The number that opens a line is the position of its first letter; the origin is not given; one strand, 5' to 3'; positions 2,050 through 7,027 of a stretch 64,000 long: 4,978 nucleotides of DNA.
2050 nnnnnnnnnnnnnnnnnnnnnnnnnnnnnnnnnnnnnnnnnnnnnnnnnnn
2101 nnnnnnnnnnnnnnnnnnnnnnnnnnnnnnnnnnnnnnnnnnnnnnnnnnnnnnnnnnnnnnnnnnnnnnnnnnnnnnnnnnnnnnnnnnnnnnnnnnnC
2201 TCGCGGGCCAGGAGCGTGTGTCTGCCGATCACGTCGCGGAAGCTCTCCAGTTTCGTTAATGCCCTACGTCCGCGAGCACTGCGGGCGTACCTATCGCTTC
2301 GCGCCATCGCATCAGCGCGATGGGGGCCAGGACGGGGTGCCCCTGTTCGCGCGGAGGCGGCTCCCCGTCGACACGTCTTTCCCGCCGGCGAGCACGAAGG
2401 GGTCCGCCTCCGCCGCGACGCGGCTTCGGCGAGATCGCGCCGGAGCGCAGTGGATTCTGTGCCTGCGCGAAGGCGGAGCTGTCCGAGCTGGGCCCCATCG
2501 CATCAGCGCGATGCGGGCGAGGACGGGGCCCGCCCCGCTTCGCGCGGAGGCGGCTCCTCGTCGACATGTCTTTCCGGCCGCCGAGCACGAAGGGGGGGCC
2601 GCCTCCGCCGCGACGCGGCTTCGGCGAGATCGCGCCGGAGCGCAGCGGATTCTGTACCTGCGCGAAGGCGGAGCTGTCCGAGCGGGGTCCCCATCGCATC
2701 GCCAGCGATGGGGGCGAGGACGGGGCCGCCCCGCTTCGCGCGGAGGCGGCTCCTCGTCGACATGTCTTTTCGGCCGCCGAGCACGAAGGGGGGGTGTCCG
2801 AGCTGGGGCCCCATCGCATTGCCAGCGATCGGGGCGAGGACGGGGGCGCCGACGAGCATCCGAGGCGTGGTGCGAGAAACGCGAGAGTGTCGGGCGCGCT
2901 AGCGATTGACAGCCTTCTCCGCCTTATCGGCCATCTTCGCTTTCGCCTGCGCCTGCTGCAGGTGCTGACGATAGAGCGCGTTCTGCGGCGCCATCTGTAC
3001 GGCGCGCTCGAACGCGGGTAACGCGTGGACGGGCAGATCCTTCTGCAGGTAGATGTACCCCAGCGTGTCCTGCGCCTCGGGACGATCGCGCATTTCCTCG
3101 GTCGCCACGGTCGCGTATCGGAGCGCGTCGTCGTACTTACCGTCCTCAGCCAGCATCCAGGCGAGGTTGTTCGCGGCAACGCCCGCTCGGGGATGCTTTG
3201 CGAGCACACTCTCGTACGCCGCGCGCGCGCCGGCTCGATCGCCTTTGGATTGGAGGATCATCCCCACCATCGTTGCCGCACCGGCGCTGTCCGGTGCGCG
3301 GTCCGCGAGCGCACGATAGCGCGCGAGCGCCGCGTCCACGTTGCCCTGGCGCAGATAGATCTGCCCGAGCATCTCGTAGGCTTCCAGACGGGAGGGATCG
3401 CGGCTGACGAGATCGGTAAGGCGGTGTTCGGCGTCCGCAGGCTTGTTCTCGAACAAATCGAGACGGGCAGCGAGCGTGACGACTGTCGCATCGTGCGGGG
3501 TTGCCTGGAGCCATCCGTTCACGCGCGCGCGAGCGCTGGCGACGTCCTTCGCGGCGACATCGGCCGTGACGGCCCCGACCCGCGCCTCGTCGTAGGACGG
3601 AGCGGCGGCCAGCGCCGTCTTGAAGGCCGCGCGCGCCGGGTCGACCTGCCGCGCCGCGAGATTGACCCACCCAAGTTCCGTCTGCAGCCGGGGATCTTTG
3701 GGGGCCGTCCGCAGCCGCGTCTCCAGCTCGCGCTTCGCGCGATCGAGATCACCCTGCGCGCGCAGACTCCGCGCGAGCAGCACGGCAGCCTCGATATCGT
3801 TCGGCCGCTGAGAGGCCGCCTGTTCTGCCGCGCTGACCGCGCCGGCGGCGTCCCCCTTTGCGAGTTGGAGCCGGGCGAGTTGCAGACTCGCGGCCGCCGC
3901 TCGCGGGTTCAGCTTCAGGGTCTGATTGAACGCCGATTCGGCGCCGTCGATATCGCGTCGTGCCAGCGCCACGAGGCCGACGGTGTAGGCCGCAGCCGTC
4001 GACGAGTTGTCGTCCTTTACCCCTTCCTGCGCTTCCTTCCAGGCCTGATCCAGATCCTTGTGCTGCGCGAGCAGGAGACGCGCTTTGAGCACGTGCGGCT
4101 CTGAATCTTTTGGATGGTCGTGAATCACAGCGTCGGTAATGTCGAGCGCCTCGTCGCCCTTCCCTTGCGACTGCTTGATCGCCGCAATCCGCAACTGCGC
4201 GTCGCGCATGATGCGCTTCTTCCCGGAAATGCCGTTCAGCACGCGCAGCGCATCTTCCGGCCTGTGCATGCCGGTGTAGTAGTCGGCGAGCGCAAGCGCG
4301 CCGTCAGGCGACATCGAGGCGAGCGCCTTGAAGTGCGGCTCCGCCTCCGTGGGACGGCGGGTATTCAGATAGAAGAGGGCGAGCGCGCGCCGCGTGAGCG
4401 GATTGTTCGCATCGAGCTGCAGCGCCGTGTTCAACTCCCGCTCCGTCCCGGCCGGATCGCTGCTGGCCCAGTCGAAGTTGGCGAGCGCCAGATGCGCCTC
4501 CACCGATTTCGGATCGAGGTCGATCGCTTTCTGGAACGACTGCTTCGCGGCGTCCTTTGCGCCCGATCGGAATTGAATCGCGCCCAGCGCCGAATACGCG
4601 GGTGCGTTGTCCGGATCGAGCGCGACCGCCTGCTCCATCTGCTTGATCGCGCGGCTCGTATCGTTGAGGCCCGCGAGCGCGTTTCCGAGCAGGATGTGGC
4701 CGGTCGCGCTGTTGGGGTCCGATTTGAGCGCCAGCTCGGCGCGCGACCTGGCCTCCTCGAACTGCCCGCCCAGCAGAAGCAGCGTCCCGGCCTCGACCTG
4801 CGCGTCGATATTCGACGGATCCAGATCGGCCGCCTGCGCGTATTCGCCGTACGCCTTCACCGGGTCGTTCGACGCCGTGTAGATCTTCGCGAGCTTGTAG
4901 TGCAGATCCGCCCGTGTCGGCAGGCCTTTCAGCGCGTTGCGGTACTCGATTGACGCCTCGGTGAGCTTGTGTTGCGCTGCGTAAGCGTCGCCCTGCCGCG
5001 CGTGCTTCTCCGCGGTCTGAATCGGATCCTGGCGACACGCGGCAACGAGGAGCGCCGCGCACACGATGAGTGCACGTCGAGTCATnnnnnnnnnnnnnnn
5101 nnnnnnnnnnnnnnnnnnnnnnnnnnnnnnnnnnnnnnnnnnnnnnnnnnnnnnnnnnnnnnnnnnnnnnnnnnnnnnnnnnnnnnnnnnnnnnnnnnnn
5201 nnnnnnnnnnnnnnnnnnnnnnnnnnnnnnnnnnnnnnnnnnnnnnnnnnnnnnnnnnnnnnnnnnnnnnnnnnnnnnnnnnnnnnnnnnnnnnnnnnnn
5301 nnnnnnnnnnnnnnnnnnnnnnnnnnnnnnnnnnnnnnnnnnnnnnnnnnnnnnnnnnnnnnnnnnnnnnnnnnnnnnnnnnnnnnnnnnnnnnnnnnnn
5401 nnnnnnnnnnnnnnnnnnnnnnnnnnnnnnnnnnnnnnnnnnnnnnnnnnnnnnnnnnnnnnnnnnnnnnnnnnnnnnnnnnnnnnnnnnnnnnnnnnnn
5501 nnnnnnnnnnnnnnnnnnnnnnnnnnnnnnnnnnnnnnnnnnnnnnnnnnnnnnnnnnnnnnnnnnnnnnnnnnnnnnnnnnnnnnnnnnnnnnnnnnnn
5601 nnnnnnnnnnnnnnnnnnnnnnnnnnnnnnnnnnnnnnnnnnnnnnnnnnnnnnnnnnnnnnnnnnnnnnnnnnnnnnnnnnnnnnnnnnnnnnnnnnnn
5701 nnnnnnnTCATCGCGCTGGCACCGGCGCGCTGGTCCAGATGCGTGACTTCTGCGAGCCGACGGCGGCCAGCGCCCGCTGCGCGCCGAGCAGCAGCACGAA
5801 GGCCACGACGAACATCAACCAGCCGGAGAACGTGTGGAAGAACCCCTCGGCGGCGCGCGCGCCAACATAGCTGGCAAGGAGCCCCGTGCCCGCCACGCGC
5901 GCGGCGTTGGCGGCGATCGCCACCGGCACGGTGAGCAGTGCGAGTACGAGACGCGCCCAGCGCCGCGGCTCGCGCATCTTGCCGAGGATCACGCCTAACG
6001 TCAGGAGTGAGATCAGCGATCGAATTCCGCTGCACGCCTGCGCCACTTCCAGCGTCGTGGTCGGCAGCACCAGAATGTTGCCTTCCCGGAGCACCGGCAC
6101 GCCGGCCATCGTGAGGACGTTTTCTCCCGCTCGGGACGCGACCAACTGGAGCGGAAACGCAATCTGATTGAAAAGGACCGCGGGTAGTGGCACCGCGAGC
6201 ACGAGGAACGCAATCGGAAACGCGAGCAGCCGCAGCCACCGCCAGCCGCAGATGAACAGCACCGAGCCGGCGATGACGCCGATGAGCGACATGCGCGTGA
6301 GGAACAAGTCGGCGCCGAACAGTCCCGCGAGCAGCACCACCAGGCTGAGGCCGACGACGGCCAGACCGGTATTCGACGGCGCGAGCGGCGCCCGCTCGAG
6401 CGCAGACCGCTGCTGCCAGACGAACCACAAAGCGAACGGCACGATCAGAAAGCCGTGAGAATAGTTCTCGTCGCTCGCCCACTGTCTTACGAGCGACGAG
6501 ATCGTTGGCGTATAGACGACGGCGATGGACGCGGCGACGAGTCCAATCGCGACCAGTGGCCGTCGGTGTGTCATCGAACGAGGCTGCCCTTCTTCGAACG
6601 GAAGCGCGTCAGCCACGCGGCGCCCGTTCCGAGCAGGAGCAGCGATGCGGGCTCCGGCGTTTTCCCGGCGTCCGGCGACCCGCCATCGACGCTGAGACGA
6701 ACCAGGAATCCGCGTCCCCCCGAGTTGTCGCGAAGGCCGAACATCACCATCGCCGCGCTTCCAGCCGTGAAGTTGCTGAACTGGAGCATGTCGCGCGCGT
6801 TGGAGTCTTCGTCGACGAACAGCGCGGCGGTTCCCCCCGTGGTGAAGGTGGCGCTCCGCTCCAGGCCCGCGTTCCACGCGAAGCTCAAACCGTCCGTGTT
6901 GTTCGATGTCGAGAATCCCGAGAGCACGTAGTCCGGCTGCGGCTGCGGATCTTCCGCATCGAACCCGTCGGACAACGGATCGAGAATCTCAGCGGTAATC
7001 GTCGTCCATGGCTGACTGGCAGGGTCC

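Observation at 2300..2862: Tandem array of a ~190-bp two-module, hairpin-rich GC repeat between convergent genes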

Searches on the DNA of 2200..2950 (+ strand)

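Call 60: search_rna_families(source=window, start=2200, end=2950, threshold=evalue, max_evalue=10)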
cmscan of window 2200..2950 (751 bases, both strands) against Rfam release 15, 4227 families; matches with E-value up to 10: 3.
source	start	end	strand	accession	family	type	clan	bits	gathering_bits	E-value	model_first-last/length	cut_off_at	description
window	2541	2613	+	RF04057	MIR1432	Gene; miRNA;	-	20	90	0.68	1-89/89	no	MIR1432 microRNA precursor family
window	2534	2619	+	RF03819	mir-Ro6-3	Gene; miRNA;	-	18.7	79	4.1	1-72/72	no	mir-Ro6-3 microRNA precursor family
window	2251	2336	+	RF00052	lin-4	Gene; miRNA;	-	14.5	40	7.3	1-80/80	no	lin-4 microRNA precursor family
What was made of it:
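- On Any Rfam RNA family: In the array, only chance-level miRNA-precursor matches appear (E = 0.7-7; call 60).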

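Call 81: search_dna_similar(query=window:2487-2817:+, collection=plasmids, mode=distant, max_rows=10)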
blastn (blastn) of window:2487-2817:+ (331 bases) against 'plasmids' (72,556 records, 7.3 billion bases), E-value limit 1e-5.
No match.

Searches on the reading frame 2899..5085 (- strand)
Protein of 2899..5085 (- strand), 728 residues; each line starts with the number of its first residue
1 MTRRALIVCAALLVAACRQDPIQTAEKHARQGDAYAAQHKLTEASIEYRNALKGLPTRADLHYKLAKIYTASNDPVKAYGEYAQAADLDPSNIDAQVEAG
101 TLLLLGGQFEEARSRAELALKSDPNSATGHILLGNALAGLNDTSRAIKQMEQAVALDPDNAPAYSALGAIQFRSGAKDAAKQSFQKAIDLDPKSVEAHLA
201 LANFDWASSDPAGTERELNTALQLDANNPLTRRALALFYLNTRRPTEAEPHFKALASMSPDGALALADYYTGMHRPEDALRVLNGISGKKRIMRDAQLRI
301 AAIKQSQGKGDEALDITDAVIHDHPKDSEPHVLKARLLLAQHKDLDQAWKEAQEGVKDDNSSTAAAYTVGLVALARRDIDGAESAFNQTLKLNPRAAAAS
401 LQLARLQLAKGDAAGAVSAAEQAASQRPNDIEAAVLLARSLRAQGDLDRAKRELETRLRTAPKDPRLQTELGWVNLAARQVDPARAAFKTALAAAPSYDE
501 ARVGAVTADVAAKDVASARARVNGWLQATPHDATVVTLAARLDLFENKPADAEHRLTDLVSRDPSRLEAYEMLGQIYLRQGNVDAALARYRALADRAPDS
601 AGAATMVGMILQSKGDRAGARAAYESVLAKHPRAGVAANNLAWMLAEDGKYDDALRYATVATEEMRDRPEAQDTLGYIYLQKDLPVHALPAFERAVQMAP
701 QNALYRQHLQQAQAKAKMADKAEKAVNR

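Call 74: search_protein_families(library=pfam, max_evalue=0.00001, proteins=[window:2899-5085:-])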
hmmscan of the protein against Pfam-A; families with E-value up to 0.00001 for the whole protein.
window:2899-5085:- (728 aa): 21 families
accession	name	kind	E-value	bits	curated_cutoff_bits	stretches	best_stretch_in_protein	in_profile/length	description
PF14559.12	TPR_19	-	8.8e-62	205.8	25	5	408-469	2-63/68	Tetratricopeptide repeat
PF13432.12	TPR_16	-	4e-46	155.4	32.7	4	539-601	3-65/65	Tetratricopeptide repeat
PF07719.23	TPR_2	-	4.8e-46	151.5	27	0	128-160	2-34/34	Tetratricopeptide repeat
PF13428.12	TPR_14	-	4.8e-42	138.5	23.5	0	432-472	2-42/44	Tetratricopeptide repeat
PF13431.12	TPR_17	-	3e-38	127.3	24.4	0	623-655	1-33/34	Tetratricopeptide repeat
PF23914.1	TPR_CcmH_CycH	-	2.5e-31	109.1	42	2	157-260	46-152/158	Cytochrome c-type biogenesis protein H TPR domain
PF13181.12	TPR_8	-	2.2e-29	99.5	25.7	0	161-193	1-33/34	Tetratricopeptide repeat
PF13414.12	TPR_11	-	7.8e-25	86.7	26.8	1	134-175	1-42/42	TPR repeat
PF00515.34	TPR_1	-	1.2e-22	79.1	27.8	0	161-193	1-33/34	Tetratricopeptide repeat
PF13174.12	TPR_6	-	1.9e-21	75.6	26.3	0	568-600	1-33/33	Tetratricopeptide repeat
PF13424.12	TPR_12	-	8.1e-20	71.2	30.1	0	620-662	29-72/77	Tetratricopeptide repeat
PF13371.12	TPR_9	-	2.7e-18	66.2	35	0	135-200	3-68/73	Tetratricopeptide repeat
PF13176.12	TPR_7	-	1e-14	53.7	27.9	0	569-598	1-30/36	Tetratricopeptide repeat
PF25062.1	ARM_TT21_N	-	1.1e-13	51.9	40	0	96-194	103-201/222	Tetratricopeptide repeat protein 21 N-terminal ARM repeat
PF09976.15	TPR_21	-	2.3e-13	50.8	25.5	0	348-497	27-178/193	Tetratricopeptide repeat-like domain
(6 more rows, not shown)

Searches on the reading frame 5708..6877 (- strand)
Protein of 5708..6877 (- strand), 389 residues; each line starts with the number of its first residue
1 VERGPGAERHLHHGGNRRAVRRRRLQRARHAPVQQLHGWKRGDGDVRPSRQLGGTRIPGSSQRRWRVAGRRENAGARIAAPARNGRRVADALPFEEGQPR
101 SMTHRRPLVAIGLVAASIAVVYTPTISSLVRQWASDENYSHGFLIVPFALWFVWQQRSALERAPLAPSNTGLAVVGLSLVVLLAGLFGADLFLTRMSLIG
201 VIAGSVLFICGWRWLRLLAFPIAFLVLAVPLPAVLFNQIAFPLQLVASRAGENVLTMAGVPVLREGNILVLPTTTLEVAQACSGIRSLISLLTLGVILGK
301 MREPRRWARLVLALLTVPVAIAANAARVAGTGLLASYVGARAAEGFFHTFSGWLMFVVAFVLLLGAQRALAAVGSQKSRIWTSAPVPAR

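Call 72: search_protein_families(library=pfam, max_evalue=0.00001, proteins=[window:5708-6877:-])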
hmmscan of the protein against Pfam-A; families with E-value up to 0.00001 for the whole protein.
window:5708-6877:- (389 aa): 1 family
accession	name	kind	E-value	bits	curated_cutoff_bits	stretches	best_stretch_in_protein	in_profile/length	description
PF09721.15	Exosortase_EpsH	-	2.6e-75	253.5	25.7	1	116-366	2-250/254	Transmembrane exosortase (Exosortase_EpsH)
